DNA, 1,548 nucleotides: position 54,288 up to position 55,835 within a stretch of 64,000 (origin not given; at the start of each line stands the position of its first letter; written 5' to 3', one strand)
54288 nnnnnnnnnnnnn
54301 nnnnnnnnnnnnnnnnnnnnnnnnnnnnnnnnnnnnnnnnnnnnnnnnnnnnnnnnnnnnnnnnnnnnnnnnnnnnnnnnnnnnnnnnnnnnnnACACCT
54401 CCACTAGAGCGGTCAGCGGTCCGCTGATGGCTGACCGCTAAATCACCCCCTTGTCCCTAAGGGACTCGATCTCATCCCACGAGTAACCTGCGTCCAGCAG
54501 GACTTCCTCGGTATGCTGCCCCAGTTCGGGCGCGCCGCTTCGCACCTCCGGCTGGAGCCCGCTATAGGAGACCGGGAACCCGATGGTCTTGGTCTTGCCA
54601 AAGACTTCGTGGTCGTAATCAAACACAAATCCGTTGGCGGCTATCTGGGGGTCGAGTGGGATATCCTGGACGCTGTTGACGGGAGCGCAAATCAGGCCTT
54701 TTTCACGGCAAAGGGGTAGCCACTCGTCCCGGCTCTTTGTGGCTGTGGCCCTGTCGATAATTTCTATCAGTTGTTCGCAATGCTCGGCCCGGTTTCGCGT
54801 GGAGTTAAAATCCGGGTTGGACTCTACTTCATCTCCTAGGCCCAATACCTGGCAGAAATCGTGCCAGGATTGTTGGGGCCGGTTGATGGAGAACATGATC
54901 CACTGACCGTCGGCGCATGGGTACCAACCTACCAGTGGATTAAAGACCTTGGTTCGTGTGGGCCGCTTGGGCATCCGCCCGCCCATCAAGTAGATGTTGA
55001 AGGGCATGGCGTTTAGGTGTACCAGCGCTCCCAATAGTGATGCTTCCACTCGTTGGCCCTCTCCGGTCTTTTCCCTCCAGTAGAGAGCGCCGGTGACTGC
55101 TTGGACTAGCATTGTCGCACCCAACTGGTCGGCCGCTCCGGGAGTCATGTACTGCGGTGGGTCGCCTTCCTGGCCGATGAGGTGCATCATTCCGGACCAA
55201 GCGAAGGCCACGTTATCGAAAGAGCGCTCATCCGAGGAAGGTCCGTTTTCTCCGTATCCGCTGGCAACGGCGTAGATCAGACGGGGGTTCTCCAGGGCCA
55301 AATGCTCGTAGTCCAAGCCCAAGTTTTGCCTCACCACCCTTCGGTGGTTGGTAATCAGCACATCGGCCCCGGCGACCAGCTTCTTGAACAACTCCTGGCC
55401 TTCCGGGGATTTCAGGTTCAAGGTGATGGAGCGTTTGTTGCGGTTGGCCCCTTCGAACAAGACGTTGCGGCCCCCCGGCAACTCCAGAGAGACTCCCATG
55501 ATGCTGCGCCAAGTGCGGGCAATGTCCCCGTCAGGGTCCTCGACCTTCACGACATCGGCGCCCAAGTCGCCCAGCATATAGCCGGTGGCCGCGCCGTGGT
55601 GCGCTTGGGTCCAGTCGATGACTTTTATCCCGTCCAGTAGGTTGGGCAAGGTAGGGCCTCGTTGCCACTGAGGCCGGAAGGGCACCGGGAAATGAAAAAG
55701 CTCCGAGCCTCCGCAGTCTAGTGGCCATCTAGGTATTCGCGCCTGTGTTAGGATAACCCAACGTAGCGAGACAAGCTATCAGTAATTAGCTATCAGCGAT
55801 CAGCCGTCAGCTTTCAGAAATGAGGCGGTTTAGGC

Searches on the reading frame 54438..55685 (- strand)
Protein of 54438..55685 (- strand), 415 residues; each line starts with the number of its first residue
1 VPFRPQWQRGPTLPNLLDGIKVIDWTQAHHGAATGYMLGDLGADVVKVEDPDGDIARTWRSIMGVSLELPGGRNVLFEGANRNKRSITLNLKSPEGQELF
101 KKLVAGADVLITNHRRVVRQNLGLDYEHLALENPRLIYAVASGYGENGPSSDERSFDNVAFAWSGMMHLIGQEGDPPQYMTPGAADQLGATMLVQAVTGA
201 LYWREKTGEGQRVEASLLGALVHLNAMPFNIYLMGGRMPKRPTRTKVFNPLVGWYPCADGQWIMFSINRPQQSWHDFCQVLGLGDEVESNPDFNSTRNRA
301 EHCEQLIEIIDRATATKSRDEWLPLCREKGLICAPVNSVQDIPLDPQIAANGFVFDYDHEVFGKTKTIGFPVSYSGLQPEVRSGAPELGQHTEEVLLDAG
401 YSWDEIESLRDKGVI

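Call 5: search_protein_families(library=pfam, proteins=[window:54438-55685:-])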
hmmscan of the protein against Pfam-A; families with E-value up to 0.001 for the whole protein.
window:54438-55685:- (415 aa): 1 family
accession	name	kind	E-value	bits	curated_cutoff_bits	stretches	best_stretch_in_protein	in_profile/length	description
PF02515.22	CoA_transf_3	-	4.6e-108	362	23.3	1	17-392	1-366/366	CoA-transferase family III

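Call 56: search_protein_families(library=ncbifam, proteins=[window:54438-55685:-])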
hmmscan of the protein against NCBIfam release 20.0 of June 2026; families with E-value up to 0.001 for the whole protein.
window:54438-55685:- (415 aa): 7 families
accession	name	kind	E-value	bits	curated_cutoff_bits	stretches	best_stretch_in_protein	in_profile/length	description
NF003809.0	PRK05398.1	subfamily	4.5e-67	226.4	442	2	17-224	5-207/416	formyl-CoA transferase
TIGR03253.1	oxalate_frc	equivalog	3.3e-65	220.4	504.2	2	17-224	4-206/416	formyl-CoA transferase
NF052585.1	SucGlutTfsCaiB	equivalog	1.9e-63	214.4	750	1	16-397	7-386/394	succinate--glutarate CoA-transferase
NF041294.1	Scnl_mescCoAtase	equivalog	9.1e-54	183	700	1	17-396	4-380/381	succinyl-CoA:mesaconate CoA-transferase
NF008511.0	PRK11430.1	equivalog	2e-46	158.8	522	1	17-395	10-375/381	CoA:oxalate CoA-transferase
NF002914.1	PRK03525.1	equivalog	2.5e-33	115.6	413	1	17-415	10-397/400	L-carnitine CoA-transferase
TIGR04253.1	mesacon_CoA_iso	equivalog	6.6e-15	55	725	1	16-415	2-400/403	2-methylfumaryl-CoA isomerase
